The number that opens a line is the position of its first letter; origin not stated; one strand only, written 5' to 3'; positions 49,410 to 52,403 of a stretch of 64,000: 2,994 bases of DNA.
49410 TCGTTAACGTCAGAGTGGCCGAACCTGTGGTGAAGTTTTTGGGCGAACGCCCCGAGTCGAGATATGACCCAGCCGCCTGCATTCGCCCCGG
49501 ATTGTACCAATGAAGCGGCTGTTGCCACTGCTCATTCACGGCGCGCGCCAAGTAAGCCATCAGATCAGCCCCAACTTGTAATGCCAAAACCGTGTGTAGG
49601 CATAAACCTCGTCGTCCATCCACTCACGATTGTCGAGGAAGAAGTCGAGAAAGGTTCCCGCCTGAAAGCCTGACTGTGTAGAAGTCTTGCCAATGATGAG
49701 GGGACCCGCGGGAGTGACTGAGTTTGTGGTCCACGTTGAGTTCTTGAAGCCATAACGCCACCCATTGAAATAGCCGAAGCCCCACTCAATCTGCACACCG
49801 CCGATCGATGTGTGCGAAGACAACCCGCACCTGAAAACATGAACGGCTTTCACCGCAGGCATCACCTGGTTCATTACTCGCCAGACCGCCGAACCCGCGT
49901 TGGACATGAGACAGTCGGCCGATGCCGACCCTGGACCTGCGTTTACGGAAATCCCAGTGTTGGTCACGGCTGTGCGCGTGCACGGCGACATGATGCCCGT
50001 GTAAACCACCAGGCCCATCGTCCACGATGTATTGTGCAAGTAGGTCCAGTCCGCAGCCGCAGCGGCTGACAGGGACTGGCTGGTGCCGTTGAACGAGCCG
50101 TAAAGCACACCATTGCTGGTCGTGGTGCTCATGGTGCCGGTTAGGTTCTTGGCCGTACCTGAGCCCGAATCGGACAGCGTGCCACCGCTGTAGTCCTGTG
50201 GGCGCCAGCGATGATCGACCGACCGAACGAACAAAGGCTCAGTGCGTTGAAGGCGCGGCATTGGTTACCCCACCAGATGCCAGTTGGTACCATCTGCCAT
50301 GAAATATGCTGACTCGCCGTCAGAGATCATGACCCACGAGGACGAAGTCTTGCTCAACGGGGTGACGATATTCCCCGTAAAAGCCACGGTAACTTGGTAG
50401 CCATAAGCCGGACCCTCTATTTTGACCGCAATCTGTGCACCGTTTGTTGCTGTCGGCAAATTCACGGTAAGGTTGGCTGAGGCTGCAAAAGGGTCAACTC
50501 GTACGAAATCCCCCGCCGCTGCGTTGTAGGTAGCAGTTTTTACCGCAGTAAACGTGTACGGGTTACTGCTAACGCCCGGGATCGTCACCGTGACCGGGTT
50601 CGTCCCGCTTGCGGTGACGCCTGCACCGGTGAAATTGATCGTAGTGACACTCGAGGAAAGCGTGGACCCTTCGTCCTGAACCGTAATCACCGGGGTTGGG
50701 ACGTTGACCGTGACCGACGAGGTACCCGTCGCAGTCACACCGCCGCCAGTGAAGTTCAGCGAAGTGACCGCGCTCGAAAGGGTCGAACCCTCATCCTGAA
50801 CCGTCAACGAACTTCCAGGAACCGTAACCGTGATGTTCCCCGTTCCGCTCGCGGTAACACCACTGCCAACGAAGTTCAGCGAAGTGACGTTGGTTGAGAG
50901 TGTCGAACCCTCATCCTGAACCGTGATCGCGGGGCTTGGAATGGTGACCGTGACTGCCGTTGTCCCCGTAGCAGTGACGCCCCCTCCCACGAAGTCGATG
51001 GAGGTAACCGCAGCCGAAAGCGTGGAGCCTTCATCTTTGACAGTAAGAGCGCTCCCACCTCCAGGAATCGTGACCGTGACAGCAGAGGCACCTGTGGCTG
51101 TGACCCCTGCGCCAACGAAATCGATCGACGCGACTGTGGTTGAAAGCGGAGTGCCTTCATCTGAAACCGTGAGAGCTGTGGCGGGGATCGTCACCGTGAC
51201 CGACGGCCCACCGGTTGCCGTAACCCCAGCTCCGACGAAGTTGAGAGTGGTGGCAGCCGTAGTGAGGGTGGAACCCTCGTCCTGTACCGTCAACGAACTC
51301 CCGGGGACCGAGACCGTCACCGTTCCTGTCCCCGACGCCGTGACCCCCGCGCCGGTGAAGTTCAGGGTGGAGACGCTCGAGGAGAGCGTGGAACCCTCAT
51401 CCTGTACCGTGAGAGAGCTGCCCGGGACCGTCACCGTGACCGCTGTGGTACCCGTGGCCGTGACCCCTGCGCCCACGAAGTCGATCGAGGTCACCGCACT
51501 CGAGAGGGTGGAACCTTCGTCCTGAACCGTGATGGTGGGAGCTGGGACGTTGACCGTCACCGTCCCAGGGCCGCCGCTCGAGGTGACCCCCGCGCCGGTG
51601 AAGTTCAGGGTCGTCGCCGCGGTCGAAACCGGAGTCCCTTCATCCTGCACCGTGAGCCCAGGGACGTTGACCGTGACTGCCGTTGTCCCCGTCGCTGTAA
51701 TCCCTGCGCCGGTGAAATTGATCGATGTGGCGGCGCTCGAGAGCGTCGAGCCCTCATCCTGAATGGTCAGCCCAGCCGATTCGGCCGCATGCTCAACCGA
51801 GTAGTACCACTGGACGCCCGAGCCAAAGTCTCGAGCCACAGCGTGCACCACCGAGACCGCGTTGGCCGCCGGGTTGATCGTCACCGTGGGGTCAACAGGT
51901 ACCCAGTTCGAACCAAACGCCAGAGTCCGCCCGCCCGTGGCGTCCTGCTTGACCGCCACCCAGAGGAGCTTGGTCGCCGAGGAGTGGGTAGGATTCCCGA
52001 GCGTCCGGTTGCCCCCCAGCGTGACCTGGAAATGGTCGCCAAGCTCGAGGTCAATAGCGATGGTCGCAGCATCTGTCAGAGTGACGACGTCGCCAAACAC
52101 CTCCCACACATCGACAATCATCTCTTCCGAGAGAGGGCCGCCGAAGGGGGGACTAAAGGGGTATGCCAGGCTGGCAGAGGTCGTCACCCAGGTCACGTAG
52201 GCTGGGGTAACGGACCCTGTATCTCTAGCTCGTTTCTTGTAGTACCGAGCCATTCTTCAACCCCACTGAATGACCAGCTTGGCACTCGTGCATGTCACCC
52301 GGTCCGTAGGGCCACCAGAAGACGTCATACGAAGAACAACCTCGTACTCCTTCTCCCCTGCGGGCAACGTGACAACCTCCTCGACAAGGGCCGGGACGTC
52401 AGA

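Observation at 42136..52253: About 10 kb of tandem fibre and receptor-binding paralogs in a mosaic order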

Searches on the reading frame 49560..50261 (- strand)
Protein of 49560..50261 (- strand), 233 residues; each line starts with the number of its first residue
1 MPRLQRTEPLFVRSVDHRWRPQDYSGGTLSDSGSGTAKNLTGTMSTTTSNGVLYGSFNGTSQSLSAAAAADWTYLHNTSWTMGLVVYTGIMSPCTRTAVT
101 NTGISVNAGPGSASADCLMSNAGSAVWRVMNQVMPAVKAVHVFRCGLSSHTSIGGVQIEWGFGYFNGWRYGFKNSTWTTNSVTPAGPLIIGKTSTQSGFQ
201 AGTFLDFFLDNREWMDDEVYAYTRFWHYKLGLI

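Call 3: search_protein_families(library=pfam, proteins=[window:49560-50261:-], max_evalue=0.1)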
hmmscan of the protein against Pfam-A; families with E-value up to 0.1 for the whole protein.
window:49560-50261:- (233 aa): 0 families

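Call 4: search_protein_families(library=phrogs, proteins=[window:49560-50261:-], max_evalue=0.1)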
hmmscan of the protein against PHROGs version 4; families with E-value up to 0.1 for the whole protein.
window:49560-50261:- (233 aa): 1 family
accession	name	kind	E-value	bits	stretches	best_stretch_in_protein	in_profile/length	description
phrog_9650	-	unknown function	0.017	16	0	171-190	17-36/67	-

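Call 19: find_related_loci(query=A2, collection=viral_contigs, flank=10000)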
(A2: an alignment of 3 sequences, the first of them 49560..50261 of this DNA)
Query A2 (233 aa) in viral_contigs; peptide patterns used: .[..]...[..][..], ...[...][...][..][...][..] (x = any residue, [..] = any of these).
60 stretches matched a pattern; 2 encode a relative of the query (tblastn E <= 1e-3); 2 distinct loci.
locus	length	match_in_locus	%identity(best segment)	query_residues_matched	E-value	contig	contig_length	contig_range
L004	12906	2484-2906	32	55-190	3e-6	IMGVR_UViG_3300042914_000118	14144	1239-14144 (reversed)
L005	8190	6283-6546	37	17-98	7e-6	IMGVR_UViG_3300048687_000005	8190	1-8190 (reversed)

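Call 31: find_homologous_proteins(query=A2, max_evalue=0.001)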
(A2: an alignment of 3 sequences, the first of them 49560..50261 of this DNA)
Query A2 (3 sequences) (233 aa, profile of the alignment): 4 proteins with E <= 0.001 among 8000 candidates.
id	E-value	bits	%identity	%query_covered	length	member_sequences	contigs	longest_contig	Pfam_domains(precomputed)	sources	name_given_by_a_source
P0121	6.9e-118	411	100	100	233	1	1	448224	-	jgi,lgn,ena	-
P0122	2.7e-114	399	34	96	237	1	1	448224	-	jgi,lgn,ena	-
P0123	1.4e-95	337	37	75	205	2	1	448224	-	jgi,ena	-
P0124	9.5e-83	296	40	90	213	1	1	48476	-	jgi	jgi:hypothetical protein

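Call 33: search_solved_structures(query=A2, max_evalue=10)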
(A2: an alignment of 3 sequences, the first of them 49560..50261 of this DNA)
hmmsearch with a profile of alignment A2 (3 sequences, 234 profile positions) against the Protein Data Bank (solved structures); distinct sequences matched with E-value up to 10: 0.

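Call 42: find_encoding_contigs(protein=P0124, flank=10000, max_places=2)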
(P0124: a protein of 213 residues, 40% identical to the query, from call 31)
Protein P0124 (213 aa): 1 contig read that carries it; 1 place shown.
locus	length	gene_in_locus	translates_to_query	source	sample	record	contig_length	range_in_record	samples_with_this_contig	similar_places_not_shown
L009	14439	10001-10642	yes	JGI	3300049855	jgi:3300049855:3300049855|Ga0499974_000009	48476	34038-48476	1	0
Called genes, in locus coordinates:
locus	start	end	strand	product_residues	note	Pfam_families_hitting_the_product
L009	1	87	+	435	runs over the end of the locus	-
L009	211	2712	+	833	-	-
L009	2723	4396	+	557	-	-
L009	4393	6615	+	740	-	-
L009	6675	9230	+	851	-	-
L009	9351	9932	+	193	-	-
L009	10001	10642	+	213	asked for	-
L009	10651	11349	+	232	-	-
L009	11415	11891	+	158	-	-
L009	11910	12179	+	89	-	-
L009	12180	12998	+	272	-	-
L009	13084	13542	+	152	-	PF04116:FA_hydroxylase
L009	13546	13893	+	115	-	-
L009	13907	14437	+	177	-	?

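Call 56: search_protein_representatives(alignment_id=A2)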
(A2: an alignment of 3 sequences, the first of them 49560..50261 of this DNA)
Query: 3 sequences, 234 profile positions. Proteins with E-value up to 0.001 (for the whole library): 40; up to 1e-10: 7; up to 1e-30: 4. The best 40 are listed.
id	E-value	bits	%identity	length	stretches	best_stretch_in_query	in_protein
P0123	4.5e-96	337.4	-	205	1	32-234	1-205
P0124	3.0e-83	295.5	-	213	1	25-234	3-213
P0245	4.5e-59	216.4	-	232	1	1-234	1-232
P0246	3.9e-56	206.7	-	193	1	40-233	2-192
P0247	2.6e-12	63.3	-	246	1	13-228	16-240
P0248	2.2e-11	60.3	-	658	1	14-226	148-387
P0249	6.3e-11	58.8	-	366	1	14-228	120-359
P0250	1.3e-10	57.7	-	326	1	14-227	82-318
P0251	3.4e-10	56.4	-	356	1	15-228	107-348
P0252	5.9e-10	55.6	-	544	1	28-216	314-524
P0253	5.6e-09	52.4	-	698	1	10-226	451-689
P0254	7.8e-09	52.0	-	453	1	15-227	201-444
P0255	9.3e-09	51.7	-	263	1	14-228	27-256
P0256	1.0e-08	51.6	-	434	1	15-228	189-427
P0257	4.8e-08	49.4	-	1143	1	15-226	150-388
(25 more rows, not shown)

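Call 67: search_protein_families(library=pfam, proteins=[P0247, P0248, P0249, P0250, P0251, P0252, P0253, P0254, P0255, P0256], max_evalue=0.01)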
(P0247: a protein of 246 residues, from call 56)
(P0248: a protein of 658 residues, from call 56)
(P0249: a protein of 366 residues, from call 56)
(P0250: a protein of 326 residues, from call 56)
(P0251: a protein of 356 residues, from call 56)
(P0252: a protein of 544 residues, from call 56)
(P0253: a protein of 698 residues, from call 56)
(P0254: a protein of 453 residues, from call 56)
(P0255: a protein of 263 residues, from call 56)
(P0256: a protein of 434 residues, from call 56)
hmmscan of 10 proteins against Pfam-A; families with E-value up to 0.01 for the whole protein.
P0247 (246 aa): 0 families

P0248 (658 aa): 0 families

P0249 (366 aa): 0 families

P0250 (326 aa): 1 family
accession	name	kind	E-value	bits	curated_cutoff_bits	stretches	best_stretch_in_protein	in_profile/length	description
PF01391.23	Collagen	-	0.0082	16.3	27.2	0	40-70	4-34/60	Collagen triple helix repeat (20 copies)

P0251 (356 aa): 0 families

P0252 (544 aa): 0 families

P0253 (698 aa): 0 families

P0254 (453 aa): 0 families

P0255 (263 aa): 0 families

P0256 (434 aa): 0 families

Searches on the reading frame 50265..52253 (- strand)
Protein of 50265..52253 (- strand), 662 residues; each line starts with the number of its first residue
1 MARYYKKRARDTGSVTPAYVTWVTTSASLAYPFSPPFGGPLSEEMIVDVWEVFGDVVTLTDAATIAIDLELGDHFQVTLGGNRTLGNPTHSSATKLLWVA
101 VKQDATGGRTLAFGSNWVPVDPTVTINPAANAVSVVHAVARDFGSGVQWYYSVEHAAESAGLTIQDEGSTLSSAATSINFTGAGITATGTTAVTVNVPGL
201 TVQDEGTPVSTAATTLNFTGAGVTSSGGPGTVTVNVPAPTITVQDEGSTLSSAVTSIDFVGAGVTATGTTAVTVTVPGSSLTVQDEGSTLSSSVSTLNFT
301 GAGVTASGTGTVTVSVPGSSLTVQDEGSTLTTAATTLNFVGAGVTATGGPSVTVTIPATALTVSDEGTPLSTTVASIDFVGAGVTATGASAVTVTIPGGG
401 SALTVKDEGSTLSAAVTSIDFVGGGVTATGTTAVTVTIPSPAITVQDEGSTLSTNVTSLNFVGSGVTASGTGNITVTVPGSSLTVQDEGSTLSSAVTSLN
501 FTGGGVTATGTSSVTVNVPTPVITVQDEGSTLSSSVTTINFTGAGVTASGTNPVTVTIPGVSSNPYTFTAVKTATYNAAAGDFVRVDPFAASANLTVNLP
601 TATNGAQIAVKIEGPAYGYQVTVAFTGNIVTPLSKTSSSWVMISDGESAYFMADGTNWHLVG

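Call 3: search_protein_families(library=pfam, proteins=[window:50265-52253:-], max_evalue=0.1)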
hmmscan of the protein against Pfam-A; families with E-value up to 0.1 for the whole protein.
window:50265-52253:- (662 aa): 0 families

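Call 4: search_protein_families(library=phrogs, proteins=[window:50265-52253:-], max_evalue=0.1)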
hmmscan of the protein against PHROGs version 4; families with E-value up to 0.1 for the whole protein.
window:50265-52253:- (662 aa): 1 family
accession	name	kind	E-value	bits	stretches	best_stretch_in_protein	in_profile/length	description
phrog_3555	-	unknown function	0.022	16.1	0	400-432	20-52/76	-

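Call 32: search_solved_structures(query=A4, max_evalue=1)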
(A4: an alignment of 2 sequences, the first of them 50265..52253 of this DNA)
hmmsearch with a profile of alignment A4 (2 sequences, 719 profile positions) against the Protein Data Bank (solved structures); distinct sequences matched with E-value up to 1: 0.

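Call 40: find_homologous_proteins(query=A4, max_evalue=0.001)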
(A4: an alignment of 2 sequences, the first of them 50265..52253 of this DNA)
Query A4 (2 sequences) (662 aa, profile of the alignment): 678 proteins with E <= 0.001 among 8000 candidates; the best 120 are listed.
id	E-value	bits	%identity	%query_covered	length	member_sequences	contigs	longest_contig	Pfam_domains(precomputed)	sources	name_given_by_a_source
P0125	3.1e-143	497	42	66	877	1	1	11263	-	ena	-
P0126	9.0e-119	416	43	64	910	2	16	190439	-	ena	-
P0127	2.8e-117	411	44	61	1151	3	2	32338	-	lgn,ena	-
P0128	5.6e-111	390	43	61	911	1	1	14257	-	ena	-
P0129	7.1e-85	304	46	51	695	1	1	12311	-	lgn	-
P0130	4.1e-82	295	70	41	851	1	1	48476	-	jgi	jgi:hypothetical protein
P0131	7.6e-79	284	51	43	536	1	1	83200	-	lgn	-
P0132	7.9e-74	267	63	16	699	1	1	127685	PF26209.2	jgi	jgi:hypothetical protein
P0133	2.2e-70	256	53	36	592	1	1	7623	-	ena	-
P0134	1.5e-65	240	48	42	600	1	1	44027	-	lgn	-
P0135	2.3e-56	210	46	46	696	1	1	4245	-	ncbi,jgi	jgi:hypothetical protein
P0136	7.7e-56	208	38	49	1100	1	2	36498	PF13884.12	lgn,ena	-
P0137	5.7e-53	198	44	35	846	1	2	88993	-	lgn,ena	-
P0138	9.2e-51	191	46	36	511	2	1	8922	-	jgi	jgi:hypothetical protein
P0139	3.5e-50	189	45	46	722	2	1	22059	-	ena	-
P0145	6.3e-47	178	39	47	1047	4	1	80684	PF00386.28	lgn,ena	-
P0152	1.8e-44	170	49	22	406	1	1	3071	PF10983.14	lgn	-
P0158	3.8e-42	163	50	30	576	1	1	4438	PF21722.5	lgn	-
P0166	4.9e-40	156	44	36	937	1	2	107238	PF13884.12,PF05658.20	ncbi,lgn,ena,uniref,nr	ncbi:tail fiber domain-containing protein [Limnobacter sp.]|uniref:tail fiber domain-containing prot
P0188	1.2e-34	138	48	30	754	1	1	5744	PF01391.24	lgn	-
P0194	1.1e-33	135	38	42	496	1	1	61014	PF19264.5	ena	-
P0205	8.4e-30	122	45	32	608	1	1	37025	PF08948.17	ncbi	-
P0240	1.5e-25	108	39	36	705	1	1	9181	PF03906.21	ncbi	-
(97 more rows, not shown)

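Call 85: search_protein_families(library=pfam, proteins=[P0132, P0136, P0145, P0152, P0158, P0166, P0194, P0205, P0240, P0188], max_evalue=0.001)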
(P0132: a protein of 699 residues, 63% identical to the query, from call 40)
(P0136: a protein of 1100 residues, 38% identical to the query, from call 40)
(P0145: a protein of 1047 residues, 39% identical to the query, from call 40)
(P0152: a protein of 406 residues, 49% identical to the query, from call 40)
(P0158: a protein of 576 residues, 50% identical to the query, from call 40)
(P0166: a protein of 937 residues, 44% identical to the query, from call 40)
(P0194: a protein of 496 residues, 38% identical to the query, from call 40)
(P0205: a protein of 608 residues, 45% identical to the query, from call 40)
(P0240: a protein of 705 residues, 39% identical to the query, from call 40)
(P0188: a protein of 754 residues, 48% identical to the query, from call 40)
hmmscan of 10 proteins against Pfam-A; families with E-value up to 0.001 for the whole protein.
P0132 (699 aa): 0 families

P0136 (1100 aa): 2 families
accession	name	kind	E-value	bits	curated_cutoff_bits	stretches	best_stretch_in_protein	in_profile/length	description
PF13884.11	Peptidase_S74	-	2.5e-08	34.5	22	1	966-1040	1-49/58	Chaperone of endosialidase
PF05658.19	YadA_head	-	5.3e-05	23.9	25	0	794-817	2-25/27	YadA head domain repeat (2 copies)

P0145 (1047 aa): 1 family
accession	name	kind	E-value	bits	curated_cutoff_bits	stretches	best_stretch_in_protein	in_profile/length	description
PF00386.27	C1q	-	3.6e-07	30.9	23.7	1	832-938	19-127/127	C1q domain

P0152 (406 aa): 1 family
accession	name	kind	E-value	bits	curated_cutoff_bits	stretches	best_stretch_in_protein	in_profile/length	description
PF10983.13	DUF2793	-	1.6e-10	41.1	27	1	35-107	13-86/87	Protein of unknown function (DUF2793)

P0158 (576 aa): 1 family
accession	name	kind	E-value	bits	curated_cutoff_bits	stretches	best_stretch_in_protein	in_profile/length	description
PF21722.4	Gly_rich_2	-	3e-05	24.6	24.3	1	317-570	7-224/226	Glycine-rich domain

P0166 (937 aa): 2 families
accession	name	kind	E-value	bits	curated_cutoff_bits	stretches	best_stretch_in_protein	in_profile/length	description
PF05658.19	YadA_head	-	8.3e-11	42.4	25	1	548-567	5-24/27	YadA head domain repeat (2 copies)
PF13884.11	Peptidase_S74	-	2.1e-07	31.5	22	1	795-876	1-51/58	Chaperone of endosialidase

P0194 (496 aa): 1 family
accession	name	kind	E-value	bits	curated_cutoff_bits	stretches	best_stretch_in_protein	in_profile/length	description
PF19264.4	DUF5907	-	2.2e-10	41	27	0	378-428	29-76/80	Repeat of unknown function (DUF5907)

P0205 (608 aa): 1 family
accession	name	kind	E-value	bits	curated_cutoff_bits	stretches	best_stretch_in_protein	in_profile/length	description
PF08948.16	PRD1_P5_spike_N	-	1.9e-06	28.3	25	1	10-115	12-119/126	Bacteriophage PRD1, P5, spike N-terminal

P0240 (705 aa): 1 family
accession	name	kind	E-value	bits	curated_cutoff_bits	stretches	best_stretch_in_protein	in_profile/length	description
PF03906.20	Phage_T7_tail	-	6.9e-09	36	25.2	1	7-108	10-112/157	Phage T7 tail fibre protein, N-terminal domain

P0188 (754 aa): 1 family
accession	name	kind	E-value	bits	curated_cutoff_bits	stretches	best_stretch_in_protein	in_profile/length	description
PF01391.23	Collagen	-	8.2e-10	38.8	27.2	1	66-118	7-59/60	Collagen triple helix repeat (20 copies)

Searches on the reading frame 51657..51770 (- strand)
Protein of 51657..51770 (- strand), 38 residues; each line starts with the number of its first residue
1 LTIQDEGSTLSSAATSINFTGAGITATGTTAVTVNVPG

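Call 99: search_solved_structures(query=A8, max_evalue=10, show_alignments=2)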
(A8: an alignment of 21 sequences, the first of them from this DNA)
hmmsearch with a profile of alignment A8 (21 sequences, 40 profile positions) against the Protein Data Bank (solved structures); distinct sequences matched with E-value up to 10: 8.
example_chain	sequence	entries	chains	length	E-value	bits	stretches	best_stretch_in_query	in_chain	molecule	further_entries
9mkg_C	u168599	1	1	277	1.4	12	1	4-35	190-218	Myeloid cell surface antigen CD33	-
6b51_A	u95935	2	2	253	2.3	11.3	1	9-31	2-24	Sulfotransferase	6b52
6b53_A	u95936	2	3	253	2.3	11.3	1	9-31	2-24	Sulfotransferase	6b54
5tiv_A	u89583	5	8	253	2.3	11.3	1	9-31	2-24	Sulfotransferase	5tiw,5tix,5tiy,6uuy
3c8f_A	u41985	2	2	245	2.5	11.1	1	17-32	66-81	Pyruvate formate-lyase 1-activating enzyme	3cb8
5ihb_A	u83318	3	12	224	6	9.9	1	4-31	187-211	Myeloid cell surface antigen CD33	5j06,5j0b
7aw6_A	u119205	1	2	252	7.8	9.6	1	4-31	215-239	Myeloid cell surface antigen CD33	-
8fo0_A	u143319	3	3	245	9.7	9.3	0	17-32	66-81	Pyruvate formate-lyase 1-activating enzyme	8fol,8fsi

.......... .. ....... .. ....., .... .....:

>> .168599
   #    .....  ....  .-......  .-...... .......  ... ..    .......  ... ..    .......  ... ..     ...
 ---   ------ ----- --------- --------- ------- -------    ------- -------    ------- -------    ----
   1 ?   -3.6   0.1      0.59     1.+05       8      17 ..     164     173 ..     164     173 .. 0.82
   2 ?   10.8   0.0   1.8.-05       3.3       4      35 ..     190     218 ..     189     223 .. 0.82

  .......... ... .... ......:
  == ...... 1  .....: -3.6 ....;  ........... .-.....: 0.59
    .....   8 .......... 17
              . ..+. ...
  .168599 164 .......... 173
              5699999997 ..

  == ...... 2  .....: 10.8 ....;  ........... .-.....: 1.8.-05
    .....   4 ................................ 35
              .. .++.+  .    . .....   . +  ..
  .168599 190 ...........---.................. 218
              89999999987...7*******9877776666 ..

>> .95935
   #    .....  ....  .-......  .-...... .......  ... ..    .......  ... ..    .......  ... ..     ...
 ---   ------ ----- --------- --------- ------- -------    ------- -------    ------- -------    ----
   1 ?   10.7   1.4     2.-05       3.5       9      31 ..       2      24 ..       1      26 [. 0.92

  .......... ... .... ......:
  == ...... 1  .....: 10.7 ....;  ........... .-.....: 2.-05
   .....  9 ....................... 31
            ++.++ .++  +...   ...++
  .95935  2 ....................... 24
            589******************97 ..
